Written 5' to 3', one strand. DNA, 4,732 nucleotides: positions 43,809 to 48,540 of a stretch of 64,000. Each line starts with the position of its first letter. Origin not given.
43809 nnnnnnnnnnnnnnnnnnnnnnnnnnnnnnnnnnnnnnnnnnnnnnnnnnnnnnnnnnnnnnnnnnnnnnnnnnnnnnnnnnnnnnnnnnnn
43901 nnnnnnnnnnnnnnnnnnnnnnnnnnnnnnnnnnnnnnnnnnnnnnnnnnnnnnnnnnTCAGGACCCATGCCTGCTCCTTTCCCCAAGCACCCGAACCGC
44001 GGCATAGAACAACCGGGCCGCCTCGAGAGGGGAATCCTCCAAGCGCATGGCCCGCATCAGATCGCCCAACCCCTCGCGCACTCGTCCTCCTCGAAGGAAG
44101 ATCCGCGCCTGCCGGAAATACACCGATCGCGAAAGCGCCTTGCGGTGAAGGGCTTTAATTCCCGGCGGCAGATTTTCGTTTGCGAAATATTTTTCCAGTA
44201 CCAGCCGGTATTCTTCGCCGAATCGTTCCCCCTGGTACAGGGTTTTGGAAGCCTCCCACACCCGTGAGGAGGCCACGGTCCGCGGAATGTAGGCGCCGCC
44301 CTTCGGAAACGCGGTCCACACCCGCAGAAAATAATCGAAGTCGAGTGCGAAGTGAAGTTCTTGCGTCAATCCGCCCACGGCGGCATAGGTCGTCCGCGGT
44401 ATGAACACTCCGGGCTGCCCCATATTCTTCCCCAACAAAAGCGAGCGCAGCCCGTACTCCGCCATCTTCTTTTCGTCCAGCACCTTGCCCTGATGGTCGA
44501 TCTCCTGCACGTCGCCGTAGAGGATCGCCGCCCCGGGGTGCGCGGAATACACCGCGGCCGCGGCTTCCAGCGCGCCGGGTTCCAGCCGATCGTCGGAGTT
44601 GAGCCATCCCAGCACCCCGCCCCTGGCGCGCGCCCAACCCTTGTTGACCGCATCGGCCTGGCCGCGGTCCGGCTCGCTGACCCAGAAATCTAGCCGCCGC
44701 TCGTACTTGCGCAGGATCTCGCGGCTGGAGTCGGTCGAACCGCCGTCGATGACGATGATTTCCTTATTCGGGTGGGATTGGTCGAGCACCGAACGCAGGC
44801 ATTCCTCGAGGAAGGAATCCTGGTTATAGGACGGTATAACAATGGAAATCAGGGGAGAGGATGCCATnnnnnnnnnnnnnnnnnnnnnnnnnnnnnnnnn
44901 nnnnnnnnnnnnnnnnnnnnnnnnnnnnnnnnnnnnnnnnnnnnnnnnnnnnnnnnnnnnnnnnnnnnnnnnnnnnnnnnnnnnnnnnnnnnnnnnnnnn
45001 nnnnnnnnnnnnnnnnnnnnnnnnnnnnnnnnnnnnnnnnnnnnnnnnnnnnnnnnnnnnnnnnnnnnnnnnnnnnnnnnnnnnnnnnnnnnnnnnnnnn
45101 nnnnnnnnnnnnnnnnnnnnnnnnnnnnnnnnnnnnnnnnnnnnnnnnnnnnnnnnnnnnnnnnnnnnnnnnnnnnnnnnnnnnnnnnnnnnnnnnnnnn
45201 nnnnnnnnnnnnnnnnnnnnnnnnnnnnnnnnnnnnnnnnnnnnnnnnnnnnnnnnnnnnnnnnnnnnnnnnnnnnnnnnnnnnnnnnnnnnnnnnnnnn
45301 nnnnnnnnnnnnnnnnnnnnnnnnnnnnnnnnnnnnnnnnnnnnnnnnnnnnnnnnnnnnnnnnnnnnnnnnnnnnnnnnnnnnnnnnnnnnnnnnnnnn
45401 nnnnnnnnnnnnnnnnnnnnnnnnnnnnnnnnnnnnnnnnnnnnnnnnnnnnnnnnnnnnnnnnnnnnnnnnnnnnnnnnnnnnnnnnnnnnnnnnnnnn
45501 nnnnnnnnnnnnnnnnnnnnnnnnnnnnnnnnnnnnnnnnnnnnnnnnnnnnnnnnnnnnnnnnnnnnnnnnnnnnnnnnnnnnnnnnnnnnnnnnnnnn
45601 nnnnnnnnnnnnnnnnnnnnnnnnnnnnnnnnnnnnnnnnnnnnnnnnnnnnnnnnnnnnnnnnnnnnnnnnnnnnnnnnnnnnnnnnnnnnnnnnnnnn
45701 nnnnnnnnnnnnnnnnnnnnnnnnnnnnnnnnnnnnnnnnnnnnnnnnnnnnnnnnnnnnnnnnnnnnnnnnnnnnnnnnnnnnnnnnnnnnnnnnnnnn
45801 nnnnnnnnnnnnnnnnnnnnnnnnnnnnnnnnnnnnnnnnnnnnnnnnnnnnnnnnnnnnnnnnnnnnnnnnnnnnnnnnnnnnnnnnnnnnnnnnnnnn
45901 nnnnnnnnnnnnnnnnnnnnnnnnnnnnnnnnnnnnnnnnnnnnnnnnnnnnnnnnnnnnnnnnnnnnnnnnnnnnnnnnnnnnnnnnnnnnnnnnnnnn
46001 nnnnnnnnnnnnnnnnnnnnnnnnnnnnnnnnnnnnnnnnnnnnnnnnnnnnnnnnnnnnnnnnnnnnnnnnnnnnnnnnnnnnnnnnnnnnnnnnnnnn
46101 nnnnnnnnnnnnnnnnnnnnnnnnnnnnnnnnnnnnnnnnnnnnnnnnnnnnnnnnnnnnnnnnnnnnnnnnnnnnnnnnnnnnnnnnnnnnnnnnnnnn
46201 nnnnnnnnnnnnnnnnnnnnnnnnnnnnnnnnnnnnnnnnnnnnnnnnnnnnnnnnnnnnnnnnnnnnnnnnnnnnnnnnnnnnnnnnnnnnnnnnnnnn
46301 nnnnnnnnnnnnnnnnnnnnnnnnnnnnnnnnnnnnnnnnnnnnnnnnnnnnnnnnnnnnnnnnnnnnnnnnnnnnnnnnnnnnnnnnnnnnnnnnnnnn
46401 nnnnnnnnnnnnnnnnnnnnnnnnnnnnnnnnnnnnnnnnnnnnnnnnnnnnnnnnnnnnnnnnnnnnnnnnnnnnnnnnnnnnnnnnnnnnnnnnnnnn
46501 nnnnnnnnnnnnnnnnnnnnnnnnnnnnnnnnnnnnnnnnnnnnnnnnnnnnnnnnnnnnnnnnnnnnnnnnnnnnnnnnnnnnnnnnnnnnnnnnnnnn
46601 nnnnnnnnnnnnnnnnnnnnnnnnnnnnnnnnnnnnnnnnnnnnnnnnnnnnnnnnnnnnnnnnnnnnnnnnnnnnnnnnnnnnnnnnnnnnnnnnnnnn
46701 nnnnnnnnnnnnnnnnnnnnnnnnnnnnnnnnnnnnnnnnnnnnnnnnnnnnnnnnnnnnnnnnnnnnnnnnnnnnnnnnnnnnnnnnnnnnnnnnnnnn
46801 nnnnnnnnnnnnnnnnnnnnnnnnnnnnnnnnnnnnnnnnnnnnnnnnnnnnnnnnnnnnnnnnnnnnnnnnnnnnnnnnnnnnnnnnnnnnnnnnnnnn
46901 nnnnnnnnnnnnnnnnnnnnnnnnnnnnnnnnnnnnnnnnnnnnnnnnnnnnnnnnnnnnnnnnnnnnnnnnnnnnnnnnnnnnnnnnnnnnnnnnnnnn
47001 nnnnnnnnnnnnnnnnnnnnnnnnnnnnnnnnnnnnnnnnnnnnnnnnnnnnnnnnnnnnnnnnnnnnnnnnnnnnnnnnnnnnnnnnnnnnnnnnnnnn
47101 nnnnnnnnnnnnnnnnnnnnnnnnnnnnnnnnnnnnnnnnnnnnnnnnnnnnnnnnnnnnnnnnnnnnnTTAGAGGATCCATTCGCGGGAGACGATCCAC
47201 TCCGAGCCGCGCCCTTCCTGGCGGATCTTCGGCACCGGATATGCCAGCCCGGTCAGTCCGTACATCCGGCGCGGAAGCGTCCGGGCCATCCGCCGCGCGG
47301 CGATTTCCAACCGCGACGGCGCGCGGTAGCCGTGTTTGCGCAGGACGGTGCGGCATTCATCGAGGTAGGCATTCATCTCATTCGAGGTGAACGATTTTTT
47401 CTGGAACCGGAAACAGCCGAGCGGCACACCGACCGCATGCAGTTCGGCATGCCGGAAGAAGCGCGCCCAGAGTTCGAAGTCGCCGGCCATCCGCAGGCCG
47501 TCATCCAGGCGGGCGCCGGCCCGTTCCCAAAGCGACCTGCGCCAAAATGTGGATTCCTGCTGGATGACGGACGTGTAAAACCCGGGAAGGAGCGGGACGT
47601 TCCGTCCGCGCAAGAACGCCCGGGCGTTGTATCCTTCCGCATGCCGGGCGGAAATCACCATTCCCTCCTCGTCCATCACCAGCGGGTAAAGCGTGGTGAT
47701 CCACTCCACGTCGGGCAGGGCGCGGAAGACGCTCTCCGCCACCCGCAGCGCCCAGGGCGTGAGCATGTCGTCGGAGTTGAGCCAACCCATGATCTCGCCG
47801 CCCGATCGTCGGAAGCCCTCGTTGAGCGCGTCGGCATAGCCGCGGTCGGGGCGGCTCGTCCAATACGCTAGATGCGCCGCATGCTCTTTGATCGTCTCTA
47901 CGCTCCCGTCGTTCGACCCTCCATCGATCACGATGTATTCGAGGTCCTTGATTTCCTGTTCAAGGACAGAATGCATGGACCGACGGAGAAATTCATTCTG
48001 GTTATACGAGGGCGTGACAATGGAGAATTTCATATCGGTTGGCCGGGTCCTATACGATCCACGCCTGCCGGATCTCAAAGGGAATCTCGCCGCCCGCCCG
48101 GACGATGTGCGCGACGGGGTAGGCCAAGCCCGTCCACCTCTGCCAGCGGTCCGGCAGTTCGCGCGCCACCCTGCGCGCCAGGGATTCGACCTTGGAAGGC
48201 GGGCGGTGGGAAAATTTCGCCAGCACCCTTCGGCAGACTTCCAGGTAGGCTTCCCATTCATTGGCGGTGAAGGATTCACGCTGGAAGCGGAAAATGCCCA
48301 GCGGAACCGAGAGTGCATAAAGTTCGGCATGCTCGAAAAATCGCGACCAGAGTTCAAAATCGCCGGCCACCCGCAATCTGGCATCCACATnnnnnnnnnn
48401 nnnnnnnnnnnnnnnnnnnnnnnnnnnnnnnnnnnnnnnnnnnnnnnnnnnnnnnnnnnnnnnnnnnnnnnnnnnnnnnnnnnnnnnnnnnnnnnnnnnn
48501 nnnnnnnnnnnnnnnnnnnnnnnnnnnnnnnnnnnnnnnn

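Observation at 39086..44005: Tandem trio of paralogous ~550-aa polytopic membrane proteins of an unrecognised family (DD-x-Y loop, GME, RYEG, GW..P.S, plus a conserved C-terminal soluble domain)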

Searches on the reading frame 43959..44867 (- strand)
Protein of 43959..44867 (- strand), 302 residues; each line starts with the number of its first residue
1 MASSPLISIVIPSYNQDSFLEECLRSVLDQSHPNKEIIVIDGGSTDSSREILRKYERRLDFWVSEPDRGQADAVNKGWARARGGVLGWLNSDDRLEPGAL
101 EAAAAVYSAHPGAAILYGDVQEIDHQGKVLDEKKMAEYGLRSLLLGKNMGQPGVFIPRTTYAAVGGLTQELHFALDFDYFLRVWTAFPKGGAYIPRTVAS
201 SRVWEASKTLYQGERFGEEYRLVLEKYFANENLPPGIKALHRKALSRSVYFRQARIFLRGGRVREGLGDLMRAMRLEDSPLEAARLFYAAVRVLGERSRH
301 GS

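Call 17: search_protein_families(library=pfam, proteins=[window:43959-44867:-], max_evalue=0.001)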
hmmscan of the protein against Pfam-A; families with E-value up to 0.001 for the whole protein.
window:43959-44867:- (302 aa): 3 families
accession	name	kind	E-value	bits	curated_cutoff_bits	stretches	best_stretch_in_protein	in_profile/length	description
PF00535.33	Glycos_transf_2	-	2.9e-27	96.1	23.3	1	8-115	1-111/168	Glycosyl transferase family 2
PF13641.12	Glyco_tranf_2_3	-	2.8e-13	50.9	27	1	7-187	3-196/230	Glycosyltransferase like family 2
PF10111.15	Glyco_tranf_2_2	-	2.5e-09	37.4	27.3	1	8-188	1-204/276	Glycosyltransferase like family 2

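Call 60: search_protein_families(library=ncbifam, proteins=[window:43959-44867:-], max_evalue=0.01)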
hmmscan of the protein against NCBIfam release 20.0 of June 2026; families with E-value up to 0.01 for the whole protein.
window:43959-44867:- (302 aa): 22 families
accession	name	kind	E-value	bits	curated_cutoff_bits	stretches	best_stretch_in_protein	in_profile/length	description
TIGR04283.1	glyco_like_mftF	equivalog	1e-19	71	182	1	7-206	1-191/221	TIGR04283 family arsenosugar biosynthesis glycosyltransferase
NF047683.1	TeichurnBiosyTuaG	equivalog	1.6e-19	70.6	400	1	3-133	4-136/252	teichuronic acid biosynthesis protein TuaG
NF007482.0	PRK10073.1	equivalog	8e-17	61.2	423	1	1-99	2-102/334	glycosyltransferase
TIGR03937.1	PgaC_IcaA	equivalog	4.7e-15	55.5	422.3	1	3-111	43-154/407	poly-beta-1,6-N-acetyl-D-glucosamine synthase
TIGR03965.1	mycofact_glyco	equivalog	2.4e-14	53.1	280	1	5-131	74-202/467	mycofactocin biosynthesis glycosyltransferase MftF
TIGR03111.1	glyc2_xrt_Gpos1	hypoth_equivalog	3.1e-12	46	363.95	1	3-120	47-169/439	TIGR03111 family XrtG-associated glycosyltransferase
NF041875.1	EPS_EpsD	equivalog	8.7e-12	45.1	370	1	7-120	1-116/325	exopolysaccharide biosynthesis glycosyltransferase EpsD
NF038299.1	EPS_HpsN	equivalog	1.3e-10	40.8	425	1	5-125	1-124/317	hormogonium polysaccharide biosynthesis glycosyltransferase HpsN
NF050050.1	ProtGlycPglI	equivalog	2.7e-10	40.1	500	1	5-102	2-103/306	GalNAc(5)-diNAcBac-PP-undecaprenol beta-1,3-glucosyltransferase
TIGR04009.1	wcaE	equivalog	6.5e-10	38.7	369.2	1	24-134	23-134/248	colanic acid biosynthesis glycosyltransferase WcaE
NF038302.1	EPS_HpsE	equivalog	2.1e-09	36.8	300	1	7-120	3-124/307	hormogonium polysaccharide biosynthesis glycosyltransferase HpsE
NF053739.1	GlytfEpsEBac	equivalog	9.6e-08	31.3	450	1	5-185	1-187/265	glycosyltransferase EpsE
NF007453.0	PRK10018.1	equivalog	7.5e-07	29.1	382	1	2-184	3-190/280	colanic acid biosynthesis glycosyltransferase WcaA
NF045692.1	OglycostaseCruG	equivalog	1.7e-06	27.3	600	1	7-82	43-119/386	2'-O-glycosyltransferase CruG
TIGR04017.1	WcaA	equivalog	2.7e-06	27.2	495.75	1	3-184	3-189/279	colanic acid biosynthesis glycosyltransferase WcaA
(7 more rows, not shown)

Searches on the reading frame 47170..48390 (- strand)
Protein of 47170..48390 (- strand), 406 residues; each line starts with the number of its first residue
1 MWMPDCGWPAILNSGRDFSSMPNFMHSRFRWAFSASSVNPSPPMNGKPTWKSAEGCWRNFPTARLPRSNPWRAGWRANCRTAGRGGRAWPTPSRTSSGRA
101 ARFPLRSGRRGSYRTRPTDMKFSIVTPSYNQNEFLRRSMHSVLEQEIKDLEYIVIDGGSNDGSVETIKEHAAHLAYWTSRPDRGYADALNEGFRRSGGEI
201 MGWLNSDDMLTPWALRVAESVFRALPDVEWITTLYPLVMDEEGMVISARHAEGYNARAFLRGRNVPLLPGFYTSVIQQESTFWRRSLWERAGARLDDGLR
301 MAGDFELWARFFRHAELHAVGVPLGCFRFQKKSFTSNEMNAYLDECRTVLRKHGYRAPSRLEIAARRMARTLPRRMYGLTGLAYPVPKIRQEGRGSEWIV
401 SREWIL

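Call 17: search_protein_families(library=pfam, proteins=[window:47170-48390:-], max_evalue=0.001)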
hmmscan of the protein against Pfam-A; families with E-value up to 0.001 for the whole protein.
window:47170-48390:- (406 aa): 3 families
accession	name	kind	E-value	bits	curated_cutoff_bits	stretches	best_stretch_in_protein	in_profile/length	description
PF00535.33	Glycos_transf_2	-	1.4e-21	77.6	23.3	1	123-217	1-99/168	Glycosyl transferase family 2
PF13641.12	Glyco_tranf_2_3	-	7.1e-06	26.6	27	1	122-313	3-196/230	Glycosyltransferase like family 2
PF10111.15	Glyco_tranf_2_2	-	0.00026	21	27.3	1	142-215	19-99/276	Glycosyltransferase like family 2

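Call 60: search_protein_families(library=ncbifam, proteins=[window:47170-48390:-], max_evalue=0.01)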
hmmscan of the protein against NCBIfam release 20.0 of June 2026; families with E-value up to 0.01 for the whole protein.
window:47170-48390:- (406 aa): 16 families
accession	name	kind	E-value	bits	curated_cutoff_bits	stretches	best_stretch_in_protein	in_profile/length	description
NF007482.0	PRK10073.1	equivalog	1.3e-12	47.4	423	1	119-212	5-100/334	glycosyltransferase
NF047683.1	TeichurnBiosyTuaG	equivalog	2.3e-11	43.8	400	1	120-214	6-103/252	teichuronic acid biosynthesis protein TuaG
TIGR03937.1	PgaC_IcaA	equivalog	2.5e-10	39.9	422.3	1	121-228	46-156/407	poly-beta-1,6-N-acetyl-D-glucosamine synthase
NF050050.1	ProtGlycPglI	equivalog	3.4e-10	39.8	500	1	121-216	3-102/306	GalNAc(5)-diNAcBac-PP-undecaprenol beta-1,3-glucosyltransferase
TIGR04283.1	glyco_like_mftF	equivalog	8.5e-10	38.6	182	1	123-243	2-115/221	TIGR04283 family arsenosugar biosynthesis glycosyltransferase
TIGR04009.1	wcaE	equivalog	3.5e-09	36.3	369.2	1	122-221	3-106/248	colanic acid biosynthesis glycosyltransferase WcaE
NF053739.1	GlytfEpsEBac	equivalog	1.6e-08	33.9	450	1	121-346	2-221/265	glycosyltransferase EpsE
TIGR03965.1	mycofact_glyco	equivalog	5e-07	28.9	280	1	118-218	72-175/467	mycofactocin biosynthesis glycosyltransferase MftF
NF041875.1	EPS_EpsD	equivalog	1.2e-06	28.1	370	1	123-210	2-91/325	exopolysaccharide biosynthesis glycosyltransferase EpsD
NF038299.1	EPS_HpsN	equivalog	1.9e-06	27.1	425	1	121-229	2-113/317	hormogonium polysaccharide biosynthesis glycosyltransferase HpsN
TIGR03111.1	glyc2_xrt_Gpos1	hypoth_equivalog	3.7e-05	22.7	363.95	1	122-233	51-167/439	TIGR03111 family XrtG-associated glycosyltransferase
NF047588.1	GlcsyltransPgfSStrep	equivalog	0.0025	17.1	500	1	120-201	1-89/308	glycosyltransferase PgfS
NF038302.1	EPS_HpsE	equivalog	0.0031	16.5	300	1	120-211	1-100/307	hormogonium polysaccharide biosynthesis glycosyltransferase HpsE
NF007453.0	PRK10018.1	equivalog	0.006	16.3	382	1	122-217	8-106/280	colanic acid biosynthesis glycosyltransferase WcaA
NF007986.1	PRK10714.1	equivalog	0.0061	15.6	529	1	121-204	7-97/316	undecaprenyl-phosphate 4-deoxy-4-formamido-L-arabinose transferase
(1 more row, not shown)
